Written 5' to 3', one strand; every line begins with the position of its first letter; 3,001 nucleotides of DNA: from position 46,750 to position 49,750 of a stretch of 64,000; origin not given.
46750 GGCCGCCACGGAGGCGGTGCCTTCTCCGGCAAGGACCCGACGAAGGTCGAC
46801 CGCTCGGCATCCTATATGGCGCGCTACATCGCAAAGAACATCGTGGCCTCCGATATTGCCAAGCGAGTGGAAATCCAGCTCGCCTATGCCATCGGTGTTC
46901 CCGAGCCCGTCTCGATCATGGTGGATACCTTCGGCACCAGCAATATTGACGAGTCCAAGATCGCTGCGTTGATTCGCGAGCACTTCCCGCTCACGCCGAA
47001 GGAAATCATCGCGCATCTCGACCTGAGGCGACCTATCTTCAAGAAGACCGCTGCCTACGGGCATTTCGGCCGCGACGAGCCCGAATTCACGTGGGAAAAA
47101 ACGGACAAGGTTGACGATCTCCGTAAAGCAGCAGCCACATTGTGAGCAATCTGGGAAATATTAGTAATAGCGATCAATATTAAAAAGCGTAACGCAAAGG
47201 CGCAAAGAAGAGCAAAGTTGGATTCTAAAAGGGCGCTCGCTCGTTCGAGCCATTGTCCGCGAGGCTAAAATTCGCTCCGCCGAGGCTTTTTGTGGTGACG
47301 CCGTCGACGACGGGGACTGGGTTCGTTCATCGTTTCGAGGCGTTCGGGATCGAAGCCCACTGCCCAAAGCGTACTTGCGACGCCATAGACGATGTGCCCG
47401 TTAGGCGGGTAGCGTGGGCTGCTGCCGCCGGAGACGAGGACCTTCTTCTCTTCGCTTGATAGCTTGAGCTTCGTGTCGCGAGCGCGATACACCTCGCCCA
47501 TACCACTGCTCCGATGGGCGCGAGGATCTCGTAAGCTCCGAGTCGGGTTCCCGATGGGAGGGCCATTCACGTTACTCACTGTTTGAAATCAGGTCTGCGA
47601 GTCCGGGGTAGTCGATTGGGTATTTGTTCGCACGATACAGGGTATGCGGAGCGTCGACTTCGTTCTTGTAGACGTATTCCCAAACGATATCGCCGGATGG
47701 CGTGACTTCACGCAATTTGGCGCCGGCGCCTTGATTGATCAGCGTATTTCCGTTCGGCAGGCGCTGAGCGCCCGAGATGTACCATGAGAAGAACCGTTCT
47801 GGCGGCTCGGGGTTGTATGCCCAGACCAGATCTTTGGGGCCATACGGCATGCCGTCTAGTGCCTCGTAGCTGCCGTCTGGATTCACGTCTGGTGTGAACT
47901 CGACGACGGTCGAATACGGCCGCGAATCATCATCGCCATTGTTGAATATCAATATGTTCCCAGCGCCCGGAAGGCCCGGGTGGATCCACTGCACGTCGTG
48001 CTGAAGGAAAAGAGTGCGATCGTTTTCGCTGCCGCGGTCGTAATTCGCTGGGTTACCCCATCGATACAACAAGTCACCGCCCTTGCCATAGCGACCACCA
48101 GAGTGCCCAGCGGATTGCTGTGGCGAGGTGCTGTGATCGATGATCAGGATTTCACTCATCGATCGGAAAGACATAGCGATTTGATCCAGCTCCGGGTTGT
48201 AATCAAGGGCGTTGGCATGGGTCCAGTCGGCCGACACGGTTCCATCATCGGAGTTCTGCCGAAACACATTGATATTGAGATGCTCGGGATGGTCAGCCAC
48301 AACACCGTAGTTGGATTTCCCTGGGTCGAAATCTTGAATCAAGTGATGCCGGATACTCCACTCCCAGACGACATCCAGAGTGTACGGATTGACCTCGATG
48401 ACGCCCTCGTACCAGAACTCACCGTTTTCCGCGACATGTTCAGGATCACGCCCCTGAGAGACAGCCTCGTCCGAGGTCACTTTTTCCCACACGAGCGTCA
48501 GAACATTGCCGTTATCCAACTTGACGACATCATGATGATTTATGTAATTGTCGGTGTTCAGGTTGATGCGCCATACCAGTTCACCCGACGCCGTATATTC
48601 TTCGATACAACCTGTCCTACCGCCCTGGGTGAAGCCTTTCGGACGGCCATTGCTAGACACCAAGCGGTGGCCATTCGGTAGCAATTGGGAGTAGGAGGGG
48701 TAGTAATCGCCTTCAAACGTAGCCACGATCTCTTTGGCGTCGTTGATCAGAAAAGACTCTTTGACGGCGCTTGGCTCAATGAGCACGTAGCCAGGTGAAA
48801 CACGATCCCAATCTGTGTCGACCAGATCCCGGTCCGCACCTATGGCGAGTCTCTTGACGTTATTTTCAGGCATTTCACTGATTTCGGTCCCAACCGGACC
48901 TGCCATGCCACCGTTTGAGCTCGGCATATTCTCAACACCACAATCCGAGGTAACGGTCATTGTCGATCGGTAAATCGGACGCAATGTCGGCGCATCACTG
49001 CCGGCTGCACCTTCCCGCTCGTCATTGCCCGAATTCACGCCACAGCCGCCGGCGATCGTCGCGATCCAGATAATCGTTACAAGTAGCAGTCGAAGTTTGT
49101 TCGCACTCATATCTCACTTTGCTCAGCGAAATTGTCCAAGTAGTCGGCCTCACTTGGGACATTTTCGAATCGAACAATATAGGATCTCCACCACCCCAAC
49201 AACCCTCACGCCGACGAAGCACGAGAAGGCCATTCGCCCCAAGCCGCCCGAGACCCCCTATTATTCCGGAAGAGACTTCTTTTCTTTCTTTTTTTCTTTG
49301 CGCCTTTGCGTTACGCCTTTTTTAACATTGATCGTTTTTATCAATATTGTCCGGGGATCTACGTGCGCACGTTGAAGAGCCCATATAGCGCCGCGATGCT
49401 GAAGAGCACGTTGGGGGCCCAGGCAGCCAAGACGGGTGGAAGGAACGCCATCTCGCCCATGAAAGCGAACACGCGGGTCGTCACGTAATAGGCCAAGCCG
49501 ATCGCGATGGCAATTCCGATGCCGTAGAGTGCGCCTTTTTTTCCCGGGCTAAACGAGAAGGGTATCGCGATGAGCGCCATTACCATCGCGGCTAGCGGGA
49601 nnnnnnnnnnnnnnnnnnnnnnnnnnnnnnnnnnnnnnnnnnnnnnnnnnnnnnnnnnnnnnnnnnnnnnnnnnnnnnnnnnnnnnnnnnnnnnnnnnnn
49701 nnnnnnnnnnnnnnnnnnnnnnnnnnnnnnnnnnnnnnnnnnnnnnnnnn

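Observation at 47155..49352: Lower-GC arylsulfotransferase-family island bounded by ~55-bp inverted repeats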

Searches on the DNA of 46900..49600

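Call 39: search_rna_families(source=window, start=46900, end=49600, threshold=evalue, max_evalue=5)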
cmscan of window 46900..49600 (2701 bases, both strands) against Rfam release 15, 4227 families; matches with E-value up to 5: 1.
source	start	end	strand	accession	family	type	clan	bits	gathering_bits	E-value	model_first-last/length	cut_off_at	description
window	48708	48765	-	RF01125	sR4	Gene; snRNA; snoRNA; CD-box;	-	16.4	50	1.5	1-56/56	no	Small nucleolar RNA sR4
